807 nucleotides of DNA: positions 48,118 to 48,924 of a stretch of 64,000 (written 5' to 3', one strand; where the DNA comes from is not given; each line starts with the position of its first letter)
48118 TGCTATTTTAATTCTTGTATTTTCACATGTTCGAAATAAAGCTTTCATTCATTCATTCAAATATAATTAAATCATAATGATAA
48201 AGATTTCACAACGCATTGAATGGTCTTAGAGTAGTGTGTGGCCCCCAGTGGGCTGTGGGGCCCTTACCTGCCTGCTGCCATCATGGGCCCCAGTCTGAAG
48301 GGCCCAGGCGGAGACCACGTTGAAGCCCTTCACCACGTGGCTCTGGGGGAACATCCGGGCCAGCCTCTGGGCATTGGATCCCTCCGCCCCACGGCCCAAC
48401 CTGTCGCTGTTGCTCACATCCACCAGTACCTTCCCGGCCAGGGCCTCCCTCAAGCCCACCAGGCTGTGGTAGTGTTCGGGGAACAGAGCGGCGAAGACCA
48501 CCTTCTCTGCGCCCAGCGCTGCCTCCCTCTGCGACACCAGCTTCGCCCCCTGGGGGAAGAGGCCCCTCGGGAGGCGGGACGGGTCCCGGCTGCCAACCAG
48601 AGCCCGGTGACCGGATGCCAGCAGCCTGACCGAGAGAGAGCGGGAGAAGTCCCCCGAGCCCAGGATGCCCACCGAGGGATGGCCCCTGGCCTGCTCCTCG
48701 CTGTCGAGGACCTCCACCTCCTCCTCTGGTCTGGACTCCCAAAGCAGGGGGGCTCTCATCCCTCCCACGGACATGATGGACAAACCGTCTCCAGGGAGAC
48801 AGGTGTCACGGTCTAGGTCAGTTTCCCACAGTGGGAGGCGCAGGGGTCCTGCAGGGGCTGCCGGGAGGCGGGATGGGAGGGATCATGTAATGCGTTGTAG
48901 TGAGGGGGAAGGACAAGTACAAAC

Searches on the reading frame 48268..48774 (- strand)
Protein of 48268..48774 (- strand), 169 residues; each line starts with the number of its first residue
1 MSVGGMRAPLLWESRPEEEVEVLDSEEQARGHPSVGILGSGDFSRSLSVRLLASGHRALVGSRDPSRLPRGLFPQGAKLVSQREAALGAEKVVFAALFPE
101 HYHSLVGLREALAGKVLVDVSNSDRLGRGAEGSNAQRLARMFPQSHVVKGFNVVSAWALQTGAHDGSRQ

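Call 11: find_homologous_proteins(query=window:48268-48774:-)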
Query seq(169 aa) (169 aa): 68 proteins with E <= 0.001 among 425 candidates.
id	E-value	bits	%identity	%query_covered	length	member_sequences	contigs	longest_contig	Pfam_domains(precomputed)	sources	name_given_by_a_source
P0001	4.6e-82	292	84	97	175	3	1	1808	PF03807.24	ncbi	ncbi:hypothetical protein CRUP_002791, partial [Coryphaenoides rupestris]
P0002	5.1e-76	272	76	100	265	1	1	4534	PF03807.24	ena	-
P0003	1.6e-71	257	76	100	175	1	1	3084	PF03807.24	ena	-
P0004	2.5e-55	205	71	82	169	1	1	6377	PF03807.24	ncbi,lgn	-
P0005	3.4e-55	204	74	80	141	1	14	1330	PF03807.24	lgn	-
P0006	1.0e-54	203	65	97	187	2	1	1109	PF03807.24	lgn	-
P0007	2.1e-54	202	63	97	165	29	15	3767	PF03807.24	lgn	-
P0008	2.5e-54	202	70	82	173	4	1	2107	PF03807.24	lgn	-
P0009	3.8e-54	201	70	80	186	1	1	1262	PF03807.24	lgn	-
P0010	1.2e-53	199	62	97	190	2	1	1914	PF03807.24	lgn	-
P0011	3.4e-53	198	70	82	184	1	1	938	PF03807.24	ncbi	-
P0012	5.2e-50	188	66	80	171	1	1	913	PF03807.24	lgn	-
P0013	7.3e-50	187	60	97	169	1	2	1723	PF03807.24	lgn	-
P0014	4.0e-49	185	63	83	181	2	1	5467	PF03807.24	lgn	-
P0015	2.8e-47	179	64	81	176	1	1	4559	PF03807.24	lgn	-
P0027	6.0e-43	165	61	86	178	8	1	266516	PF03807.24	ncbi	-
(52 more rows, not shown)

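Call 12: find_encoding_contigs(protein=P0001, flank=10000)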
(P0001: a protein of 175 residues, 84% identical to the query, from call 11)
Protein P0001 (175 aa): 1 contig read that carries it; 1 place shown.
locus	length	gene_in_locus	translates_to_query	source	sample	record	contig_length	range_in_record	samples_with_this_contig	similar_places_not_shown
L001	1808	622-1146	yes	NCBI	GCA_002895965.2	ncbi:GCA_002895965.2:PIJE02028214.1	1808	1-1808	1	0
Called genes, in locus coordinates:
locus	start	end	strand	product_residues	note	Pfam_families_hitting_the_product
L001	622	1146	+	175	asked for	PF03807:F420_oxidored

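Call 13: find_encoding_contigs(protein=P0002, flank=10000)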
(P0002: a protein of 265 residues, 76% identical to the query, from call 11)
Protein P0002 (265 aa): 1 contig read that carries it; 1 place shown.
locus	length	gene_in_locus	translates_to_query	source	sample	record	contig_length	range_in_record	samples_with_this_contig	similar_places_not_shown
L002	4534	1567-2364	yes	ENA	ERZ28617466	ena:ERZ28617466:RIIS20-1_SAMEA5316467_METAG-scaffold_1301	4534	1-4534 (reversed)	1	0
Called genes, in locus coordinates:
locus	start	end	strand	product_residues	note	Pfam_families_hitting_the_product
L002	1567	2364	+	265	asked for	PF03807:F420_oxidored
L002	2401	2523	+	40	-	-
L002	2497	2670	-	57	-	-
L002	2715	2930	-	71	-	-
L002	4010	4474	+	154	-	-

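Call 14: find_encoding_contigs(protein=P0003, flank=10000)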
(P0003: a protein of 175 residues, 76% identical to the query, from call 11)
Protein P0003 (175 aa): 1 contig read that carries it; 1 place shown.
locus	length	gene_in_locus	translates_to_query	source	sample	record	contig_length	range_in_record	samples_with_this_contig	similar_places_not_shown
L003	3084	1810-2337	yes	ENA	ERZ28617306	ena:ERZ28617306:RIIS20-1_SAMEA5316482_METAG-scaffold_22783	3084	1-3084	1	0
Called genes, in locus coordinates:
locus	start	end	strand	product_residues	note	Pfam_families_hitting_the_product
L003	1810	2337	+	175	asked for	PF03807:F420_oxidored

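Call 41: find_encoding_contigs(protein=P0004, flank=10000, max_places=3)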
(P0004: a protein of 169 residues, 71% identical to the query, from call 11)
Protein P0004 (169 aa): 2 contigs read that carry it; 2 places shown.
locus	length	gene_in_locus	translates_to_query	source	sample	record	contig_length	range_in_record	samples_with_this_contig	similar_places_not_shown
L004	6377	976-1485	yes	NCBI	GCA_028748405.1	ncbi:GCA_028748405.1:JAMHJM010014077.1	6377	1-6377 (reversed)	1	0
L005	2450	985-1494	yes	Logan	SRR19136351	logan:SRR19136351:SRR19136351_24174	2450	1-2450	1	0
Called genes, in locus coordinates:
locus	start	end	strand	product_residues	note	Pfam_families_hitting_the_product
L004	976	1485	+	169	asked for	PF03807:F420_oxidored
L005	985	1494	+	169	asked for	PF03807:F420_oxidored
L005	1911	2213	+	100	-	-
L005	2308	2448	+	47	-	?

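Call 42: find_encoding_contigs(protein=P0027, flank=10000, max_places=3)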
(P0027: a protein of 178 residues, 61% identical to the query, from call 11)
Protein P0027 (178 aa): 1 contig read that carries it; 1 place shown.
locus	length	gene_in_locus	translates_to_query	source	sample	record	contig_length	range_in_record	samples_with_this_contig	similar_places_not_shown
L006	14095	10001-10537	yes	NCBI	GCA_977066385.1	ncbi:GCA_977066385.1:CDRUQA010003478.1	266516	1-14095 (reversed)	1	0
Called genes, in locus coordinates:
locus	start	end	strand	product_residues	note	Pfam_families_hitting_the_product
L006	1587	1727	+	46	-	-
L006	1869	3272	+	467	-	-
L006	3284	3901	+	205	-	PF00077:RVP, PF13650:Asp_protease_2, PF13975:gag-asp_proteas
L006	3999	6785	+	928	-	PF00078:RVT_1, PF17917:RT_RNaseH, PF17919:RT_RNaseH_2, PF00075:RNase_H, PF17921:Integrase_H2C2, PF00665:rve, PF18697:MLVIN_C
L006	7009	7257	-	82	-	-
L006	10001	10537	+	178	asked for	PF03807:F420_oxidored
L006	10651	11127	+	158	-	-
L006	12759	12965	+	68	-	-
